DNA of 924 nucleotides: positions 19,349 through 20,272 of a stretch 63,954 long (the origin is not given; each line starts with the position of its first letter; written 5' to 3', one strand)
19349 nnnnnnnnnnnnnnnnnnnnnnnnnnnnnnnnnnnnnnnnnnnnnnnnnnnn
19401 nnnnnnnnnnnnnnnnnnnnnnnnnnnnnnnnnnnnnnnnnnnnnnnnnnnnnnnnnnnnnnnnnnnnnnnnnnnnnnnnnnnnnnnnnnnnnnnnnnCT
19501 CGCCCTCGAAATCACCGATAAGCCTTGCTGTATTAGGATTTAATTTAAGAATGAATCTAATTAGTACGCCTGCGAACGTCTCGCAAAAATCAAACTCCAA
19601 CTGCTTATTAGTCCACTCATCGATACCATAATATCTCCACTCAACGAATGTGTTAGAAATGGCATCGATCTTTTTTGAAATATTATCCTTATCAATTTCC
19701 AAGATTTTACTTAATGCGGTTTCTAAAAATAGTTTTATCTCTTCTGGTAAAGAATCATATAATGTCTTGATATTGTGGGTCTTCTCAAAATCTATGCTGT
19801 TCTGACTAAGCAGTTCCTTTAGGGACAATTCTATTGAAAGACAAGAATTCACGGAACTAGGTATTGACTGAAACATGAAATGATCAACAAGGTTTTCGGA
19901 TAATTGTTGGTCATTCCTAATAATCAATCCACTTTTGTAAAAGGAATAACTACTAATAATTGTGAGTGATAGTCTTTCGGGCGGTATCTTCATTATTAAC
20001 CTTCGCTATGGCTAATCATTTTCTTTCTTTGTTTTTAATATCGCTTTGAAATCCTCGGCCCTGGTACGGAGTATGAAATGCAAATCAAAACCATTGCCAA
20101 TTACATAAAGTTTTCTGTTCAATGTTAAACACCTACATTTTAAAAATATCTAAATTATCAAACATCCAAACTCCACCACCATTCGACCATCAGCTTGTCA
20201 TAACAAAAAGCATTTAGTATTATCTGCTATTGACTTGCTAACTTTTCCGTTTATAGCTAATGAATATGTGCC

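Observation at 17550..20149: Three-nuclease operon (AbiH-like/HEPN-like, HNH, PIN-like DUF4935) wedged inside the capsule locus: candidate undescribed defence or abortive-infection module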

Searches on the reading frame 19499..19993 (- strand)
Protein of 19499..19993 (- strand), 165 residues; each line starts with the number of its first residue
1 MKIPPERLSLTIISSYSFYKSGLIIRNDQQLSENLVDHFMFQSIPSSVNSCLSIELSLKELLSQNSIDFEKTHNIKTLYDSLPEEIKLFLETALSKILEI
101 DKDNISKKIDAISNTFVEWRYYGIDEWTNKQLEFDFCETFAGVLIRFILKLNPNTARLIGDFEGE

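Call 7: search_protein_families(library=pfam, proteins=[window:19499-19993:-], max_evalue=1)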
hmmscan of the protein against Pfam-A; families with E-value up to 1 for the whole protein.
window:19499-19993:- (165 aa): 2 families
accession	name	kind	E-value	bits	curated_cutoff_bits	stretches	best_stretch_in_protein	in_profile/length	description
PF05168.19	HEPN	-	2.5e-05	24.9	22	1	53-133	34-99/117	HEPN domain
PF05003.17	DUF668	-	0.037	14.9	24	1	69-100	27-58/89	Protein of unknown function (DUF668)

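Call 8: search_protein_families(library=padloc, proteins=[window:19499-19993:-], max_evalue=1)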
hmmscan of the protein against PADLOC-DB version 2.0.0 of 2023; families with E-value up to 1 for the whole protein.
window:19499-19993:- (165 aa): 0 families

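Call 19: find_homologous_proteins(query=window:19499-19993:-)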
Query window:19499-19993:- (165 aa): 3 proteins with E <= 0.001 among 103 candidates.
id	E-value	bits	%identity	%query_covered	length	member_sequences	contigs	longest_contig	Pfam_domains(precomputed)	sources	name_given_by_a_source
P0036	8.0e-102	356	100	100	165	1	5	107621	-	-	-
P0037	1.4e-92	326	93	100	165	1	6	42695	PF05168.20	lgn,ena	-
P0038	6.2e-50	187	56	100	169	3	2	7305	-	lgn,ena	-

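Call 21: find_encoding_contigs(protein=P0038, flank=6000, max_places=3)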
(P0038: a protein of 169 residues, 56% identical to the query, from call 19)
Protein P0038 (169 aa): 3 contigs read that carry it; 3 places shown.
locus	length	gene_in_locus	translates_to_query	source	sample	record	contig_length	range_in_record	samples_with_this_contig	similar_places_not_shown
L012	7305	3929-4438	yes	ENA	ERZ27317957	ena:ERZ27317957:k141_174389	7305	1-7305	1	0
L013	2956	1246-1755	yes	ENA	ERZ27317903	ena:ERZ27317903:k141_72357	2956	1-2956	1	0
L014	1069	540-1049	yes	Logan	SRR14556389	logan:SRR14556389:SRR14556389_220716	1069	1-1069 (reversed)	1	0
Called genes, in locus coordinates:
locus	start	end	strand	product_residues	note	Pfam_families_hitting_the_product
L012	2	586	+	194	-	?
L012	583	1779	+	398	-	PF01370:Epimerase, PF04321:RmlD_sub_bind (faint), PF07993:NAD_binding_4 (faint), PF14667:Polysacc_synt_C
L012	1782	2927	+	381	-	PF02350:Epimerase_2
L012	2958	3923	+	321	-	PF14280:DUF4365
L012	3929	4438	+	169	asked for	-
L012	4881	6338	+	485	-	PF02554:CstA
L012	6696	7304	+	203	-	?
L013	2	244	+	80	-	?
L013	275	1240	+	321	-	PF14280:DUF4365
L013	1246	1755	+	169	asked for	-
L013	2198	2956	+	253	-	?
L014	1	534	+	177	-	?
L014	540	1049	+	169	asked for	-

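Call 35: search_protein_families(library=padloc, proteins=[L012:2958-3920:+, L012:3929-4435:+], max_evalue=0.1)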
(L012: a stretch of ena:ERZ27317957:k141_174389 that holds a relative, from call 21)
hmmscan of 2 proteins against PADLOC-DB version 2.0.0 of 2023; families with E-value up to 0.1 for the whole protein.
L012:2958-3920:+ (321 aa): 1 family
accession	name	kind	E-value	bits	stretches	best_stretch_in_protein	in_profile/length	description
PDLC02398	Aga_REase-PNTD1-PNTD2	-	2.7e-10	37.9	1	42-137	27-113/429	Class I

L012:3929-4435:+ (169 aa): 0 families

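Call 36: search_protein_families(library=pfam, proteins=[L012:2958-3920:+, L012:3929-4435:+], max_evalue=0.1)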
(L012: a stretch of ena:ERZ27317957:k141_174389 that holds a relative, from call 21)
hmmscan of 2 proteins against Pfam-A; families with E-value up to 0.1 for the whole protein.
L012:2958-3920:+ (321 aa): 1 family
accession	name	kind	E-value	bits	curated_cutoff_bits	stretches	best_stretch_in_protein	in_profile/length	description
PF14280.11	DUF4365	-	6.3e-13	49.4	24.3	1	44-155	19-126/139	Domain of unknown function (DUF4365)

L012:3929-4435:+ (169 aa): 1 family
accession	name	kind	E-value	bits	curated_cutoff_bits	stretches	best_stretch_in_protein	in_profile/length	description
PF05168.19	HEPN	-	0.0017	18.9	22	1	53-122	34-90/117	HEPN domain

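Call 49: find_related_loci(query=A3, collection=metagenome_contigs, flank=6000)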
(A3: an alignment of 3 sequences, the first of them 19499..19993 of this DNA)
Query A3 (165 aa) in metagenome_contigs; peptide patterns used: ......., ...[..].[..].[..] (x = any residue, [..] = any of these).
419 stretches matched a pattern, but none encodes a relative of the query by tblastn (E <= 1e-3).

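Call 50: find_related_loci(query=A3, collection=viral_contigs, flank=6000)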
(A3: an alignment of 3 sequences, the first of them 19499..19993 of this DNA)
Query A3 (165 aa) in viral_contigs; peptide patterns used: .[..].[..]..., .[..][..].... (x = any residue, [..] = any of these).
172 stretches matched a pattern, but none encodes a relative of the query by tblastn (E <= 1e-3).

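Call 60: search_protein_families(library=ncbifam, proteins=[window:19499-19993:-, L012:2958-3920:+], max_evalue=0.1)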
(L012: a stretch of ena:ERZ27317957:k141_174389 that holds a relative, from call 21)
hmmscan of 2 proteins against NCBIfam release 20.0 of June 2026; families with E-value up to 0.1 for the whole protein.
window:19499-19993:- (165 aa): 0 families

L012:2958-3920:+ (321 aa): 0 families

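Call 61: search_protein_families(library=phrogs, proteins=[window:19499-19993:-, L012:2958-3920:+], max_evalue=0.01)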
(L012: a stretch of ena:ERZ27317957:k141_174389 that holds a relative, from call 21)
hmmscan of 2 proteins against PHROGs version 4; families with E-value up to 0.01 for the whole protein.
window:19499-19993:- (165 aa): 0 families

L012:2958-3920:+ (321 aa): 0 families

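Call 103: search_protein_representatives(alignment_id=A3)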
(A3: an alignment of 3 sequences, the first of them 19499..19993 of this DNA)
Query: 3 sequences, 165 profile positions. Proteins with E-value up to 0.001 (for the whole library): 305; up to 1e-10: 14; up to 1e-30: 3. The best 150 are listed.
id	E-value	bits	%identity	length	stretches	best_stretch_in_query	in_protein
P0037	1.4e-97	340.5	-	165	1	1-165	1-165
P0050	4.3e-35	137.3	-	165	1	1-162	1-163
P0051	1.1e-32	129.4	-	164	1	1-161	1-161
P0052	1.3e-28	116.3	-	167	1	1-163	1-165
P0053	3.6e-19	85.5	-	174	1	5-164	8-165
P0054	1.3e-18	83.7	-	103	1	60-159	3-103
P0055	2.2e-17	79.7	-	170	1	9-161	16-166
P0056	1.9e-15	73.4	-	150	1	14-152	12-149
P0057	3.9e-14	69.1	-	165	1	8-159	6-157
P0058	2.0e-13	66.8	-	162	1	11-149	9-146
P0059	8.5e-13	64.8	-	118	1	43-145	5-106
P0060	9.1e-13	64.7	-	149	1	13-140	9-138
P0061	2.2e-12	63.4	-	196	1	17-151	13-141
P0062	9.3e-11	58.1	-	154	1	12-152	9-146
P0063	5.1e-10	55.7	-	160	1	21-144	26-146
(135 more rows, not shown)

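Call 106: find_encoding_contigs(protein=P0050, flank=4000, max_places=4)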
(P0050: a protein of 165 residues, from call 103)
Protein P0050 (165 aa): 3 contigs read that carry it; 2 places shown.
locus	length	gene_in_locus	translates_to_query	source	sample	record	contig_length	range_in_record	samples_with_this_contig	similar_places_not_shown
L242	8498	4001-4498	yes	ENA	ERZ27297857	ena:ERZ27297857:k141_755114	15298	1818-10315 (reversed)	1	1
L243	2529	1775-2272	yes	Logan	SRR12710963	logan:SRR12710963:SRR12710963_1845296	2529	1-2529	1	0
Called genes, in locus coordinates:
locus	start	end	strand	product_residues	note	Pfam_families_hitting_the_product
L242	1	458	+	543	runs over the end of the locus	PF00528:BPD_transp_1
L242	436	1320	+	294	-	PF12802:MarR_2, PF13412:HTH_24, PF00483:NTP_transferase, PF12804:NTP_transf_3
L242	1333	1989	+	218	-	PF00132:Hexapep (weak)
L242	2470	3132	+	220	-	PF13643:DUF4145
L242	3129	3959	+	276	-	-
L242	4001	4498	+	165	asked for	-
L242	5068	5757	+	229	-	-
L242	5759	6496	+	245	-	-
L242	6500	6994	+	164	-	PF18967:PycTM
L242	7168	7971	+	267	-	-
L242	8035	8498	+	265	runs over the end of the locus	-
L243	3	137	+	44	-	?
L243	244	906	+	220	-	PF13643:DUF4145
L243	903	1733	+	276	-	-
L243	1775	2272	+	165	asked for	-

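Call 122: search_solved_structures(query=A8, max_evalue=1, show_alignments=2)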
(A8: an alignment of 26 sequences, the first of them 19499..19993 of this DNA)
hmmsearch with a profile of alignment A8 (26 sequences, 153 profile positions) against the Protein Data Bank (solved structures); distinct sequences matched with E-value up to 1: 4.
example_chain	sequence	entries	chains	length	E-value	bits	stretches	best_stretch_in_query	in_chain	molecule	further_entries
7vf3_B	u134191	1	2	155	0.0039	20.2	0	66-99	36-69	Uteroglobin,PB1m7 peptide,Uteroglobin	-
7vg7_B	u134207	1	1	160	0.0063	19.6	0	66-96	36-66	Uteroglobin,PB1m6A9 peptide,Uteroglobin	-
5k8k_A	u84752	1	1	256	0.77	12.8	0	71-114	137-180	UDP-2,3-diacylglucosamine hydrolase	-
3uf5_A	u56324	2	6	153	0.86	12.6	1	61-134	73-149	Macrophage colony-stimulating factor 1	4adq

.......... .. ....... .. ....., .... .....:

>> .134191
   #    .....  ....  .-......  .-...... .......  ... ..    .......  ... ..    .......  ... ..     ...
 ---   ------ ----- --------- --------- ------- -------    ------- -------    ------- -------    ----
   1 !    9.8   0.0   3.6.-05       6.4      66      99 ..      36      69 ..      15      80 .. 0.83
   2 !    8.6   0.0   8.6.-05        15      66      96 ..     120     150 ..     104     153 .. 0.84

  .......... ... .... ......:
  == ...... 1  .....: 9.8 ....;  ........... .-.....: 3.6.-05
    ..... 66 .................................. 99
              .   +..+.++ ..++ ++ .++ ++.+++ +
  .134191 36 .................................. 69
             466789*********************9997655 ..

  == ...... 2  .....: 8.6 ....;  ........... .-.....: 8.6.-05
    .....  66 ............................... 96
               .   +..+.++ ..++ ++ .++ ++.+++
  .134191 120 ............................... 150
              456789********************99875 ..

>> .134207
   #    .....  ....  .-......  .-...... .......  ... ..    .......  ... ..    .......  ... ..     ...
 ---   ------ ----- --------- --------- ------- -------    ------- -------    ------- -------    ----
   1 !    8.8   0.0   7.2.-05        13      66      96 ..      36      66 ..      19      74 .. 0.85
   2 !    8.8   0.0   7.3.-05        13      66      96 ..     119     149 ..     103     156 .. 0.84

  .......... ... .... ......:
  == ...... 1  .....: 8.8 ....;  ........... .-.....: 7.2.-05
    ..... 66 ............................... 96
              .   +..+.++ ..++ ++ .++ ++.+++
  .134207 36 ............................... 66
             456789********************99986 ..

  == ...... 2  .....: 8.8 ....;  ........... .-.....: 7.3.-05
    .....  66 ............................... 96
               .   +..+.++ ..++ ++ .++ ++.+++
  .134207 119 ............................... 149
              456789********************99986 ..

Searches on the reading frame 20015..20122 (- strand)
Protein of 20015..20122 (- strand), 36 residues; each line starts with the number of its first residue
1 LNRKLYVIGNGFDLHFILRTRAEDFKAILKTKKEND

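Call 7: search_protein_families(library=pfam, proteins=[window:20015-20122:-], max_evalue=1)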
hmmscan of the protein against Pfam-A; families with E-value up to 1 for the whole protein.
window:20015-20122:- (36 aa): 1 family
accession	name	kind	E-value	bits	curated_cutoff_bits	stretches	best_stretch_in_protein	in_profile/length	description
PF14253.11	AbiH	-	5.5e-07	30.4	30.9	1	5-34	1-30/260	Bacteriophage abortive infection AbiH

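Call 8: search_protein_families(library=padloc, proteins=[window:20015-20122:-], max_evalue=1)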
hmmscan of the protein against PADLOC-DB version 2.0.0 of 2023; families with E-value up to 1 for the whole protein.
window:20015-20122:- (36 aa): 1 family
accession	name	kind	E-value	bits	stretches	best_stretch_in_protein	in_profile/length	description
PDLC02345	AbiH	-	4e-06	24.6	1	4-34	2-32/343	AbiH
